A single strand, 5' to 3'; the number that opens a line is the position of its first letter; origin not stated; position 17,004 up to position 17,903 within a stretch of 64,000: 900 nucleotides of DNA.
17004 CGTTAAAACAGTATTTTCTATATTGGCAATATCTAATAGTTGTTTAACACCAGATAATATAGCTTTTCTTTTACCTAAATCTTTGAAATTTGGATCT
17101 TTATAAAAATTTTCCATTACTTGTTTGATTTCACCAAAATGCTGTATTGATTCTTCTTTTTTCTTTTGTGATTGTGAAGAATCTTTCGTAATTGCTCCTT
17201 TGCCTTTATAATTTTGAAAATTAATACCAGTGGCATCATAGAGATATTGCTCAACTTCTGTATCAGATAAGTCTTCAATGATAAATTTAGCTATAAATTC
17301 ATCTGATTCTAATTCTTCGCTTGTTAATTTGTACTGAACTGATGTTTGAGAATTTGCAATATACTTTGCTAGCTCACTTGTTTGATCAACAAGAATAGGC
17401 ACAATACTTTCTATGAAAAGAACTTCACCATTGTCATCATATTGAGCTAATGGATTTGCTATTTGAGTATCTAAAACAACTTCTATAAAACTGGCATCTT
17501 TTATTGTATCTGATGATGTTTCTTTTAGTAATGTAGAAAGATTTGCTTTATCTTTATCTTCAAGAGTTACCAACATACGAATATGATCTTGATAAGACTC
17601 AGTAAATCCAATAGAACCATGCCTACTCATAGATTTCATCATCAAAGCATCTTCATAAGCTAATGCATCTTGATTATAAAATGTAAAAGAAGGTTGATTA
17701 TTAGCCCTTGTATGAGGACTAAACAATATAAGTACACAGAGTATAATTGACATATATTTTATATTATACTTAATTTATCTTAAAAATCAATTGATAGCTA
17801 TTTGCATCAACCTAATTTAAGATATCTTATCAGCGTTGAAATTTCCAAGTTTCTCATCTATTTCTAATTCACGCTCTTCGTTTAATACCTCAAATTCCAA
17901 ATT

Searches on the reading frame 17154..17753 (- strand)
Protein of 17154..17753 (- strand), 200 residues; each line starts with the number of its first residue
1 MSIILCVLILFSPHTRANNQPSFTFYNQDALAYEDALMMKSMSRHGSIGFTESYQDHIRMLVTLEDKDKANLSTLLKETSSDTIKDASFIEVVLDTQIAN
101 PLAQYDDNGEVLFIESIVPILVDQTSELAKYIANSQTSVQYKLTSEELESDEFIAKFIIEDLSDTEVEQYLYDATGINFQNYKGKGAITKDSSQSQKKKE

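Call 10: find_homologous_proteins(query=A1, max_evalue=0.001)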
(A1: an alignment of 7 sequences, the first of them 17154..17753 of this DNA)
Query A1 (7 sequences): 1497 candidates shared short words with the query, none scored E <= 0.001.

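Call 35: search_protein_representatives(alignment_id=A1)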
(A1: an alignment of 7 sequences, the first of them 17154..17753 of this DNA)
Query: 7 sequences, 204 profile positions. Proteins with E-value up to 0.001 (for the whole library): 6; up to 1e-10: 5; up to 1e-30: 5. The best 6 are listed.
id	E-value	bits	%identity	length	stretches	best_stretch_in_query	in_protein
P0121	1.2e-69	250.3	-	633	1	1-203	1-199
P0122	5.6e-67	241.6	-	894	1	1-203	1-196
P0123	1.0e-63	230.9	-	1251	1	1-199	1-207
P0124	5.3e-63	228.6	-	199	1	10-202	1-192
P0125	2.0e-60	220.2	-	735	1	1-199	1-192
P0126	4.1e-04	36.3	-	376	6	6-37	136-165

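Call 65: predict_structure(alignment_id=A1)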
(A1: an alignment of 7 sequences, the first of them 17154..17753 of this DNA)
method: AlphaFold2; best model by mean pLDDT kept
length: 200 residues; sequences in the alignment: 7
mean_pLDDT: 69.7   pTM: 0.68
mean pLDDT of the five models: 69.7, 69.6, 67.9, 65.5, 63.3
residues with pLDDT >= 90: 8; 70-90: 109; 50-70: 50; < 50: 33
segments of 3 or more residues with pLDDT < 50: 1-17, 148-151, 181-184, 193-200
pLDDT, mean of each block of 10 residues (from residue 1): 38 45 85 80 81 85 88 75 78 86 77 77 82 79 60 55 66 58 58 40
secondary structure, 60 per line:
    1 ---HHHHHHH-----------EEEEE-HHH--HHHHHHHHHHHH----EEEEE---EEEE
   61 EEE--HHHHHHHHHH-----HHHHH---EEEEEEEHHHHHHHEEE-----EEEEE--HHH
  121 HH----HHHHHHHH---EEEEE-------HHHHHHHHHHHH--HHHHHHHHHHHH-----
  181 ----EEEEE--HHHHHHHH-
elements in order: H4-10 E22-26 H33-44 E49-53 E57-63 H66-75 H81-85 E89-95 H96-102 E103-105 E111-115 H118-122 H127-134 E138-142 H150-161 H164-175 E185-189 H192-199

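Call 68: fold_search(model_id=the predicted structure, library=pdb)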
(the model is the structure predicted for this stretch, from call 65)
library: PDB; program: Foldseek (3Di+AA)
matches with E <= 10: 547; with E <= 0.001: 0
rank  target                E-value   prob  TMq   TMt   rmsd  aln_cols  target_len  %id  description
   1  1tyq_D                4.4e-01  0.09  0.18  0.15  10.9       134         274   13  Crystal structure of Arp2/3 complex with bound ATP and calcium (released 2004-11-09)
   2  9evf_B                4.7e-01  0.11  0.13  0.22   8.2        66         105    8  Citramalate lyase - ADP - pyruvate complex (released 2025-10-08)
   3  6mrs                  7.3e-01  0.13  0.17  0.40  11.6        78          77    8  De novo designed protein Peak6 (released 2019-06-12)
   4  3p83_E                7.3e-01  0.02  0.13  0.13  15.9       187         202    9  Structure of the PCNA:RNase HII complex from Archaeoglobus fulgidus. (released 2011-02-02)
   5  9hlz_I                8.8e-01  0.08  0.12  0.10   8.5        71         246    7  Translational activators Aep1, Aep2 and Atp25 in complex with mRNA and the yeast mitochondrial ribosome (released 2025-12-17)
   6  3p83_D                8.8e-01  0.02  0.12  0.11  15.4       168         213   10  Structure of the PCNA:RNase HII complex from Archaeoglobus fulgidus. (released 2011-02-02)
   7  8d8l_I                1.0e+00  0.07  0.12  0.11   8.3        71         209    7  Yeast mitochondrial small subunit assembly intermediate (State 3) (released 2022-12-14)
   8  3mk6_D                1.1e+00  0.06  0.17  0.11  11.2       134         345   10  Substrate and Inhibitor Binding to Pank (released 2010-09-15)
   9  9iku_F                1.1e+00  0.05  0.15  0.21   9.1        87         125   10  Crystal structure of Se-Met CTB10 (released 2025-05-14)
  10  8e9b_D                1.3e+00  0.08  0.21  0.14   9.8       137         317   12  Cryo-EM structure of S. pombe Arp2/3 complex in the branch junction (released 2023-02-01)
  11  7st9_H                1.3e+00  0.07  0.14  0.09  10.9        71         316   10  Open state of Rad24-RFC:9-1-1 bound to a 5' ss/dsDNA junction (released 2022-03-23)
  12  8cwo_E                1.3e+00  0.04  0.13  0.22  17.6       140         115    5  Cutibacterium acnes 30S ribosomal subunit with Sarecycline bound, body domain only in the local refined map (released 2023-03-15)
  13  1r7m_A                1.4e+00  0.04  0.17  0.16  12.8       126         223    8  The homing endonuclease I-SceI bound to its DNA recognition region (released 2004-10-26)
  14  6rme_F                1.4e+00  0.02  0.12  0.08  14.7       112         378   11  Structure of IMP bound Plasmodium falciparum IMP-nucleotidase mutant D172N (released 2020-07-08)
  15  6a28_B                1.5e+00  0.04  0.13  0.12  11.6        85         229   12  Crystal structure of PprA W183R mutant form 2 (released 2018-12-26)
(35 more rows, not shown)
